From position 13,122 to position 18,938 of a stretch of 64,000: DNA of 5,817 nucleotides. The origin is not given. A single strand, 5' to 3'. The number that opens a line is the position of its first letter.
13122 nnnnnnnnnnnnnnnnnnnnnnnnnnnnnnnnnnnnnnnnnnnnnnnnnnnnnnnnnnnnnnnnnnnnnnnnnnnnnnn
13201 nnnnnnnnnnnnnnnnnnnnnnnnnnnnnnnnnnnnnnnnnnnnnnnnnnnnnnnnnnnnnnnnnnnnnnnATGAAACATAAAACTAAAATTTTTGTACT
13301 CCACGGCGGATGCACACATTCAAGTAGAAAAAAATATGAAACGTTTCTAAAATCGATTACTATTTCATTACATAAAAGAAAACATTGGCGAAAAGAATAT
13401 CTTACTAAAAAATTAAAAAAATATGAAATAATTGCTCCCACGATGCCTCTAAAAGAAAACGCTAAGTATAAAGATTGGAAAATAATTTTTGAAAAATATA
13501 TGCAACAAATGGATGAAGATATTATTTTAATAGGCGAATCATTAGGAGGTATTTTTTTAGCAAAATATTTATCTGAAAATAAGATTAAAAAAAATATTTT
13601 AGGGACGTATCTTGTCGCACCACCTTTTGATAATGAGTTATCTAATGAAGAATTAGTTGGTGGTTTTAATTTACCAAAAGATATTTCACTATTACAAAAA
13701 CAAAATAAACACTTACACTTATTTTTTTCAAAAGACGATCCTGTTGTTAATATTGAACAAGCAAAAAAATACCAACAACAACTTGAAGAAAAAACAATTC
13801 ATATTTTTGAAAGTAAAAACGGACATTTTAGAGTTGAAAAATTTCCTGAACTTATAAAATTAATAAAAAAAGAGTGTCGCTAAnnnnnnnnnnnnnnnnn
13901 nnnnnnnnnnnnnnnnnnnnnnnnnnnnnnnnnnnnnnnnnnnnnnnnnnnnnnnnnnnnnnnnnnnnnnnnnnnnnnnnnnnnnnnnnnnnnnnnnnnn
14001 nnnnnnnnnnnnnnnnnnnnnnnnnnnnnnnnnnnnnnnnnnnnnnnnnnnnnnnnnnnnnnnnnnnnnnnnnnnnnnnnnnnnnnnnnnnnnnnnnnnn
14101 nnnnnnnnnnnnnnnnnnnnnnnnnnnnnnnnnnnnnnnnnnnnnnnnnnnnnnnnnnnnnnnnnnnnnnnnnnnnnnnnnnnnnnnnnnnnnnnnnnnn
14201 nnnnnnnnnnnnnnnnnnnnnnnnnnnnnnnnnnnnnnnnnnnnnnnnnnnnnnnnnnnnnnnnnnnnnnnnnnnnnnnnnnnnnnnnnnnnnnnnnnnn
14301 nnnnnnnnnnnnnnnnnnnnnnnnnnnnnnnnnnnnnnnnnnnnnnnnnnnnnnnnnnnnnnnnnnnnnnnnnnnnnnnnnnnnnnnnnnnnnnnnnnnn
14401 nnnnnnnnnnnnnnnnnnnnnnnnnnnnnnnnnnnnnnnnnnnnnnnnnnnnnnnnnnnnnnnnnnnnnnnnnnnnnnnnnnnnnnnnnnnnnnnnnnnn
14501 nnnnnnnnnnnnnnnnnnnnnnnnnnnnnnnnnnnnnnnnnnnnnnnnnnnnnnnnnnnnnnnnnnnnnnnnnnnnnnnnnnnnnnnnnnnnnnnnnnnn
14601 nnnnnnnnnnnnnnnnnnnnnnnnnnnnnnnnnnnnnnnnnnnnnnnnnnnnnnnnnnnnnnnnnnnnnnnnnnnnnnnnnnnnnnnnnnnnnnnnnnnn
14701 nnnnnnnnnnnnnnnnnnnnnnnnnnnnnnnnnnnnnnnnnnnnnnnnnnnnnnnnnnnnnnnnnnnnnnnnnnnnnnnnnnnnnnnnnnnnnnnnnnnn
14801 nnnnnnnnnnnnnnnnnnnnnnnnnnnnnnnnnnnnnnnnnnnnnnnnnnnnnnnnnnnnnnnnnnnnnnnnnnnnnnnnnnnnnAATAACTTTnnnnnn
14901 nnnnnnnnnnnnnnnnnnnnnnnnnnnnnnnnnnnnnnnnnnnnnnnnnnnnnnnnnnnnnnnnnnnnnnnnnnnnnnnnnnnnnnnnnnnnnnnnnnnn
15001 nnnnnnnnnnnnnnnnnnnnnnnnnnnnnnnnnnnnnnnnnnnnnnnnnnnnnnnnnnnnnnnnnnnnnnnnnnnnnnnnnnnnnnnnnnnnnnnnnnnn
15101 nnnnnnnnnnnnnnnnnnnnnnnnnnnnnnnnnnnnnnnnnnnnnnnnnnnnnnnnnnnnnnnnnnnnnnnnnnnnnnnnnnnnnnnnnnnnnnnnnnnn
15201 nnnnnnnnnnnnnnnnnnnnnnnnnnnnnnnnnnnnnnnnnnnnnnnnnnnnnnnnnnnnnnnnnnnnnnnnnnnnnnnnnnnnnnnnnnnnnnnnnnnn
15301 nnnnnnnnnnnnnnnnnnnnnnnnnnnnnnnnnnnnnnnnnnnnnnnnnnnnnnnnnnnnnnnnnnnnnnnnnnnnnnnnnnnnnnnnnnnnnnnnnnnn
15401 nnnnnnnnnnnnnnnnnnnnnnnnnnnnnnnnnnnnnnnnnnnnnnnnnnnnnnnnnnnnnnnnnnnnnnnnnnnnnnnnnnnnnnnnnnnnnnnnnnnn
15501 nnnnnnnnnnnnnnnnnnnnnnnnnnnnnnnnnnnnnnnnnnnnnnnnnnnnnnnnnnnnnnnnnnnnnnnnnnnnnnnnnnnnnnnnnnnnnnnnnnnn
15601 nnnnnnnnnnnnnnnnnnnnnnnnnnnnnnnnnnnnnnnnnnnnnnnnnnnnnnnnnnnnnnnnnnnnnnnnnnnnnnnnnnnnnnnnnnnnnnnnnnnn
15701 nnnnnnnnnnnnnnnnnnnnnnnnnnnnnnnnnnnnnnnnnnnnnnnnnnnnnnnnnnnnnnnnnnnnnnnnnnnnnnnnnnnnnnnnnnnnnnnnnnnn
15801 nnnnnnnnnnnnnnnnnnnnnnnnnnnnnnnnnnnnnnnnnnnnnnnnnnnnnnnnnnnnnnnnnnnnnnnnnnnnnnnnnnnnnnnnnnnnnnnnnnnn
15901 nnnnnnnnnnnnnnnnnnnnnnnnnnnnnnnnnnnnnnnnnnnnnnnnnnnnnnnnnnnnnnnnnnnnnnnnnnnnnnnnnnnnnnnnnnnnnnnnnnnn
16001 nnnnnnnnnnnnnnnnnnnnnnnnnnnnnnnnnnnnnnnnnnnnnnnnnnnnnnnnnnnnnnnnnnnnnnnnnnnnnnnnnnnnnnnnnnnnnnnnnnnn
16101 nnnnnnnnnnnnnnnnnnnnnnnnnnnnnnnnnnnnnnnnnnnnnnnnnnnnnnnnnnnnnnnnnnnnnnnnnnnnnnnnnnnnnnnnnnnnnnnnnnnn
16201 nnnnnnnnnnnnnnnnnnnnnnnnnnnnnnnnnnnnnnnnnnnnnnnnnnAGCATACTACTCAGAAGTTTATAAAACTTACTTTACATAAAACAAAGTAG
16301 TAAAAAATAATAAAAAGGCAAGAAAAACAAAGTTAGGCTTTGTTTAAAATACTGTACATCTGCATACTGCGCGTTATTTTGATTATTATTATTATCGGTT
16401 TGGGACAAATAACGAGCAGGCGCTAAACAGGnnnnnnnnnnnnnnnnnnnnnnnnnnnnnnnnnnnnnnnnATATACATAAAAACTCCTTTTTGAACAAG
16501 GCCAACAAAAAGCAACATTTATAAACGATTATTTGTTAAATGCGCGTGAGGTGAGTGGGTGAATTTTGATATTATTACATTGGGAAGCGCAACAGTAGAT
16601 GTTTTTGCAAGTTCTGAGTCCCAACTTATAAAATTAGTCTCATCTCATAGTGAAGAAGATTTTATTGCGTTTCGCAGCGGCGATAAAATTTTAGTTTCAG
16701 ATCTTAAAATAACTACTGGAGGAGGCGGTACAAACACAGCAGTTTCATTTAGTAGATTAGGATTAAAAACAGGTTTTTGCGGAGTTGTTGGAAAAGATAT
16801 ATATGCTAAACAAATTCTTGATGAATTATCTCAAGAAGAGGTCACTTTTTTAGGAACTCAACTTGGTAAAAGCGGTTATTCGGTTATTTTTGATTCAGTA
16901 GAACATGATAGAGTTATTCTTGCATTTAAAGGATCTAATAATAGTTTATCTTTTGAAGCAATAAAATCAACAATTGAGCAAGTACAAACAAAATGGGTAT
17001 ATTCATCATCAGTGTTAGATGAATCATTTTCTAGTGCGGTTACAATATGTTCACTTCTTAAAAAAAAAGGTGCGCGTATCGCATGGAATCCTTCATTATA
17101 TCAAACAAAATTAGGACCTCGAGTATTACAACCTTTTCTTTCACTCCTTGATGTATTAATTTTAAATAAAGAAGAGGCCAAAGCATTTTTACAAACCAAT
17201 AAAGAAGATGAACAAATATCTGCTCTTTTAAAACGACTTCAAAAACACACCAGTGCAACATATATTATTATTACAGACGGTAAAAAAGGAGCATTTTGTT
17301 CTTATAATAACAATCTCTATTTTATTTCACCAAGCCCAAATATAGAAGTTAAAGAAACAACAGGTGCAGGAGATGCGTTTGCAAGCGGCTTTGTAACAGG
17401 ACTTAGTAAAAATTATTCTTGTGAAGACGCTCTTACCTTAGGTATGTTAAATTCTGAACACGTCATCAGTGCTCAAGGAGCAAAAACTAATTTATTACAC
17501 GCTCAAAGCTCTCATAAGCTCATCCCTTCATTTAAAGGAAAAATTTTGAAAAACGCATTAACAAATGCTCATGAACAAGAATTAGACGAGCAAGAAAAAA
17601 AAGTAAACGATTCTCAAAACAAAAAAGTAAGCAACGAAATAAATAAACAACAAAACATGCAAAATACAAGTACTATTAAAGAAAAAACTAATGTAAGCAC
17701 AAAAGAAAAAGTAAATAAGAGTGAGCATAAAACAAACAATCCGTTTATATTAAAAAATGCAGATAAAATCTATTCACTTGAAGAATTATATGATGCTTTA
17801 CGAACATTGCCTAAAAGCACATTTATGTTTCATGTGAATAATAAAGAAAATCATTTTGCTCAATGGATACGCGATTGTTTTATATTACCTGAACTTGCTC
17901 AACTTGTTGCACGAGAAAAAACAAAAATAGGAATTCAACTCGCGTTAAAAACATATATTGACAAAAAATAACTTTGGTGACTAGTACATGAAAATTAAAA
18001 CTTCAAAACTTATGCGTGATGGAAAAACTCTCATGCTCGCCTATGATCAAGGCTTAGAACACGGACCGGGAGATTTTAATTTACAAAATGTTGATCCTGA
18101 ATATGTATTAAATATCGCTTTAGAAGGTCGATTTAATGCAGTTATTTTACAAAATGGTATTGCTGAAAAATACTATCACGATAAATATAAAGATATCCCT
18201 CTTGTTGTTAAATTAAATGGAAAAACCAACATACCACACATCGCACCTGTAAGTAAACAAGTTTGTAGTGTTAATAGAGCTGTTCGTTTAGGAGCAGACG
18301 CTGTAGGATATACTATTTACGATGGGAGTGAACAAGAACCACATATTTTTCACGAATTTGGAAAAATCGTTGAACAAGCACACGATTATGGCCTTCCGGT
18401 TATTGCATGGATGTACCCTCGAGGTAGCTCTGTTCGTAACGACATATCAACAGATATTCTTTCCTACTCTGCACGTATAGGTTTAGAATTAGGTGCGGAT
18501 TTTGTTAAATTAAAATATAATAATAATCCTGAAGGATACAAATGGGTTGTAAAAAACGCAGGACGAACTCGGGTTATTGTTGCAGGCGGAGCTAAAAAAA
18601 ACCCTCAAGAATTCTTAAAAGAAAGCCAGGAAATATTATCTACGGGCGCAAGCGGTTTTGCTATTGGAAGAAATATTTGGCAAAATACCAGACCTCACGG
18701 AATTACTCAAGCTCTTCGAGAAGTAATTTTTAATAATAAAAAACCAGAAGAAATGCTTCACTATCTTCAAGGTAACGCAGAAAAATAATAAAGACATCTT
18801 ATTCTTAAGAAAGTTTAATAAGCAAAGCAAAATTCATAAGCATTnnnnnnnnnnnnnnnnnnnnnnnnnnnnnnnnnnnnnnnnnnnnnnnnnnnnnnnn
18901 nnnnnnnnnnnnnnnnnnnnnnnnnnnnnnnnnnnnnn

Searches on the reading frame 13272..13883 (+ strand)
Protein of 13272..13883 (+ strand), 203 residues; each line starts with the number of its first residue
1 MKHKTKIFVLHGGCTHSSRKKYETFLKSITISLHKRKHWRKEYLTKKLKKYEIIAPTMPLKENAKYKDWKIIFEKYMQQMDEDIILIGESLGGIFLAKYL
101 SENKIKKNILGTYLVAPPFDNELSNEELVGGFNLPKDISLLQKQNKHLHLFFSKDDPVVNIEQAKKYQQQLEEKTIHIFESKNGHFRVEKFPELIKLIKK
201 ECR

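Call 57: search_protein_families(library=pfam, proteins=[window:13272-13883:+], max_evalue=0.001)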
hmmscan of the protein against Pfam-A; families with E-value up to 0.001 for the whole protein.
window:13272-13883:+ (203 aa): 2 families
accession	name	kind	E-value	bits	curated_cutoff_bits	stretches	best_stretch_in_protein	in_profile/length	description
PF06821.19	Ser_hydrolase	-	1.2e-14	55.1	22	1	36-189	12-157/172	Serine hydrolase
PF12146.15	Hydrolase_4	-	8.5e-06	25.7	27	0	67-122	60-114/239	Serine aminopeptidase, S33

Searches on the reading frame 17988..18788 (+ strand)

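Call 57: search_protein_families(library=pfam, proteins=[window:17988-18788:+], max_evalue=0.001)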
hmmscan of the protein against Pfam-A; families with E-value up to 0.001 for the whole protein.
window:17988-18788:+ (266 aa): 1 family
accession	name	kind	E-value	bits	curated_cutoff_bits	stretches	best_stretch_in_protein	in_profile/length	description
PF01791.15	DeoC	-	3.3e-44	151.7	23.8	1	15-232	2-228/229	DeoC/LacD family aldolase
